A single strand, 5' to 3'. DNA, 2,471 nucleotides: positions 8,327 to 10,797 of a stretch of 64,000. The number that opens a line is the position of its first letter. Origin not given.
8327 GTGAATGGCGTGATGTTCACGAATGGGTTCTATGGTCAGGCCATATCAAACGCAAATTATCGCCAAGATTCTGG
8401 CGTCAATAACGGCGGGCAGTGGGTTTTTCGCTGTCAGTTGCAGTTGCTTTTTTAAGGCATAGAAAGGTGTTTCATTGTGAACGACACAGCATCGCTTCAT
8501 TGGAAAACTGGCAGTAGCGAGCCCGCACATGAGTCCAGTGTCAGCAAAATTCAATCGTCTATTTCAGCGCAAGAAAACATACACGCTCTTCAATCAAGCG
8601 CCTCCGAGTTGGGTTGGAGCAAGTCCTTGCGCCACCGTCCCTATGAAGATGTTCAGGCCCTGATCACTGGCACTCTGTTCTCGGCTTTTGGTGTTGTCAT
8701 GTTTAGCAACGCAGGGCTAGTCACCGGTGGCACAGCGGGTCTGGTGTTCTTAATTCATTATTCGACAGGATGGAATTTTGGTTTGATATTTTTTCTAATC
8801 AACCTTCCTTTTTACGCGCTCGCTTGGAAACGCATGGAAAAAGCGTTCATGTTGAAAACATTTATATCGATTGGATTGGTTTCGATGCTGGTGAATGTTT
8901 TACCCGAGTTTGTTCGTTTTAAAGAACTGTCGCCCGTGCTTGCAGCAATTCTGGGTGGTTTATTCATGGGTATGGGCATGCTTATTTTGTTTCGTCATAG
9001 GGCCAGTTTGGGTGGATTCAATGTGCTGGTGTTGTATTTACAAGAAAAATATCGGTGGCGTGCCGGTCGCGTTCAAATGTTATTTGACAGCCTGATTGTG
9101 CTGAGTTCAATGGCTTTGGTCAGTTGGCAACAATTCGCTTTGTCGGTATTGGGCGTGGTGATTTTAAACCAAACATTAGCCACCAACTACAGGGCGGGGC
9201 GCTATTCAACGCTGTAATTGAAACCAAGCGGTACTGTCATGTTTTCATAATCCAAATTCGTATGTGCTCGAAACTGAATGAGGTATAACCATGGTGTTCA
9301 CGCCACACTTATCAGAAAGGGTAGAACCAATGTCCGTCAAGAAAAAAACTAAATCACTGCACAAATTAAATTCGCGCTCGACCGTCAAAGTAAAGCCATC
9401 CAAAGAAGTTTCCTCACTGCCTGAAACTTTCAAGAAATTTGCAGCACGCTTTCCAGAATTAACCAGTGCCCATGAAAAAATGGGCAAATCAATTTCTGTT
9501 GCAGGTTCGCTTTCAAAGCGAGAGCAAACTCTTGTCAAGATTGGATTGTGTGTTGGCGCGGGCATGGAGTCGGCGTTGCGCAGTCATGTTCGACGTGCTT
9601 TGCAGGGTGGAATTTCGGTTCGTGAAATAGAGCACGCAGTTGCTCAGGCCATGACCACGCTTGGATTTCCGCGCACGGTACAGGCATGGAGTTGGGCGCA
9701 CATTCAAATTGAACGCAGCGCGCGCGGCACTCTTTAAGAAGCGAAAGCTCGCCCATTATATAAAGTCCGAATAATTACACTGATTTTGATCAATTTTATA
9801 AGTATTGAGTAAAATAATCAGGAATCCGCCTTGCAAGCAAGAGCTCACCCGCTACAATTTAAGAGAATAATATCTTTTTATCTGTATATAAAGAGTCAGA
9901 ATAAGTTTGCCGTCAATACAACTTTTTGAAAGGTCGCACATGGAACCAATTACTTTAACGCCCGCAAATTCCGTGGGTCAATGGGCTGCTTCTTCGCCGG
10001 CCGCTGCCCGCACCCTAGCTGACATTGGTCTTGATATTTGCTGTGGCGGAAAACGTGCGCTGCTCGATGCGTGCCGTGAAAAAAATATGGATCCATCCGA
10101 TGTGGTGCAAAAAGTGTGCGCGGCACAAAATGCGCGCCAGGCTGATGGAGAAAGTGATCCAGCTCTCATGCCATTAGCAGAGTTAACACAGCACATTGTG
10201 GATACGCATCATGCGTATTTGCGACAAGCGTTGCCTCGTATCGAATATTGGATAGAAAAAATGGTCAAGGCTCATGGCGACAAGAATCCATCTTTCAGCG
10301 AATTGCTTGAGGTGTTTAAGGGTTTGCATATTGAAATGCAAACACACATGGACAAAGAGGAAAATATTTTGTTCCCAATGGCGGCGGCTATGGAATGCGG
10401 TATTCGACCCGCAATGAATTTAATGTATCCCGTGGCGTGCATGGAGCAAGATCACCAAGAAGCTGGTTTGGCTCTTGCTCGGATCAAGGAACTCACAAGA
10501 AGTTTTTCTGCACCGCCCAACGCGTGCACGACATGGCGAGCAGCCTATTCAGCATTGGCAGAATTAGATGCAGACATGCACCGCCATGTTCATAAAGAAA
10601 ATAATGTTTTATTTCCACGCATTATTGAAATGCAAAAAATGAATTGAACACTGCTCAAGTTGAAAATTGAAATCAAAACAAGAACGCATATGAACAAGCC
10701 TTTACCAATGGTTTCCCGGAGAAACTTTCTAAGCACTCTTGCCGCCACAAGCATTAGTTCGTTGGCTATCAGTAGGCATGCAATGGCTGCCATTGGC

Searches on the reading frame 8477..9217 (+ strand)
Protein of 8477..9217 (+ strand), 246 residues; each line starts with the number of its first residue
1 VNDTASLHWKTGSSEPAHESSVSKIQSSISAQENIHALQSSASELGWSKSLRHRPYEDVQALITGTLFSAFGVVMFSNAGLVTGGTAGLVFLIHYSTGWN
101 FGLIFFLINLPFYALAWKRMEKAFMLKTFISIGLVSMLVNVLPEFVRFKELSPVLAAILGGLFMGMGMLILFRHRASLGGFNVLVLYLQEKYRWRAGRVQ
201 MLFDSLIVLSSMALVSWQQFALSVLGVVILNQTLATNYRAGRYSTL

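Call 5: search_protein_families(library=pfam, proteins=[window:8477-9217:+], max_evalue=0.01)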
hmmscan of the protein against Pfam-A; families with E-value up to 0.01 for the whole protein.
window:8477-9217:+ (246 aa): 1 family
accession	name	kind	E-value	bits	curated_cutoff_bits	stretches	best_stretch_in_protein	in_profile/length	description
PF02588.21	YitT_membrane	-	6.4e-35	120.8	24.3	1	61-233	4-176/205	Uncharacterised 5xTM membrane BCR, YitT family COG1284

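Call 6: search_protein_families(library=ncbifam, proteins=[window:8477-9217:+], max_evalue=0.01)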
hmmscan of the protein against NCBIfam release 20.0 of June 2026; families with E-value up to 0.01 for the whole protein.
window:8477-9217:+ (246 aa): 1 family
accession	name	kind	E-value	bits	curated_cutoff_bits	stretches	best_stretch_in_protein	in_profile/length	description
NF043063.1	MMSYN1_0411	equivalog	0.0053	15.7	550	0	157-208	181-232/498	YitT family ABC transporter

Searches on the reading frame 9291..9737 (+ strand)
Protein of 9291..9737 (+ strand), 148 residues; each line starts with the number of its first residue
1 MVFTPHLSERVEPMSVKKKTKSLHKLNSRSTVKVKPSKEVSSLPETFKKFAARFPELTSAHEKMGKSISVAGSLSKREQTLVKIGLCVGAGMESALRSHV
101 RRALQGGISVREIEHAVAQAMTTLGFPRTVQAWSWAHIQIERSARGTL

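Call 5: search_protein_families(library=pfam, proteins=[window:9291-9737:+], max_evalue=0.01)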
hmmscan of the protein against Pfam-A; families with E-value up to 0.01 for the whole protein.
window:9291-9737:+ (148 aa): 2 families
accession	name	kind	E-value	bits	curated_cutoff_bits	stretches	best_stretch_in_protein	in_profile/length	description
PF02627.25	CMD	-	8.8e-12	45.3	23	1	56-136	2-82/84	Carboxymuconolactone decarboxylase family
PF02388.22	FemAB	-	0.0079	15.5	24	0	13-77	246-315/406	FemAB family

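Call 6: search_protein_families(library=ncbifam, proteins=[window:9291-9737:+], max_evalue=0.01)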
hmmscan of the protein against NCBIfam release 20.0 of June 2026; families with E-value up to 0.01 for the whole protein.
window:9291-9737:+ (148 aa): 2 families
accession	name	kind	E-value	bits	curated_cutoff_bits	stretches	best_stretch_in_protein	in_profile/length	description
TIGR02425.1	decarb_PcaC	equivalog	9.2e-08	32.3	155.7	1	49-137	30-116/123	4-carboxymuconolactone decarboxylase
NF051488.1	bifunc_PcaDC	exception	1.6e-05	24.2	390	1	68-137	301-370/375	bifunctional 3-oxoadipate enol-lactonase/4-carboxymuconolactone decarboxylase PcaDC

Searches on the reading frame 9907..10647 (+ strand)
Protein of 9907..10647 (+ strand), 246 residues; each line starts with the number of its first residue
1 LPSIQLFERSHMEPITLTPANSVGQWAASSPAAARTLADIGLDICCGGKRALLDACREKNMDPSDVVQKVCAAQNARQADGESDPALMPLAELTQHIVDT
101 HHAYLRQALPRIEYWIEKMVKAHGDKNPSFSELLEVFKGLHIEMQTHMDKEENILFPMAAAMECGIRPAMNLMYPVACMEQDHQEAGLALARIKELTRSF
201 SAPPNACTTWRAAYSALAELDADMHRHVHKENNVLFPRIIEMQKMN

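Call 5: search_protein_families(library=pfam, proteins=[window:9907-10647:+], max_evalue=0.01)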
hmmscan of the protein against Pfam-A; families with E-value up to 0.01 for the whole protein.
window:9907-10647:+ (246 aa): 2 families
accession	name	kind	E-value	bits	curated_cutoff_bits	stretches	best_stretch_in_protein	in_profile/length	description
PF01814.28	Hemerythrin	-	1.9e-21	77.3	25.3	1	96-239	4-127/127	Hemerythrin HHE cation binding domain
PF04405.19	ScdA_N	-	1.4e-15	57.1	32.5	1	21-72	3-54/56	Domain of Unknown function (DUF542)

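Call 6: search_protein_families(library=ncbifam, proteins=[window:9907-10647:+], max_evalue=0.01)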
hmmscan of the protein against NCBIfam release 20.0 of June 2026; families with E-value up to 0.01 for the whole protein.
window:9907-10647:+ (246 aa): 4 families
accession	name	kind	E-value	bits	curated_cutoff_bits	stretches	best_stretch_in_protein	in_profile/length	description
TIGR03652.1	FeS_repair_RIC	equivalog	1.1e-67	228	204.7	1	23-239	1-216/216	iron-sulfur cluster repair di-iron protein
NF008221.0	PRK10992.1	equivalog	3.6e-50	170.5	254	1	21-241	6-218/220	iron-sulfur cluster repair protein YtfE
NF009777.0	PRK13276.1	equivalog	9.7e-36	123.7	259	1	28-239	13-223/224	iron-sulfur cluster repair di-iron protein ScdA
NF041614.1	FeSrepair_DnrN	equivalog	4e-23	82.4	300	1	89-241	11-156/157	iron-sulfur cluster repair protein DnrN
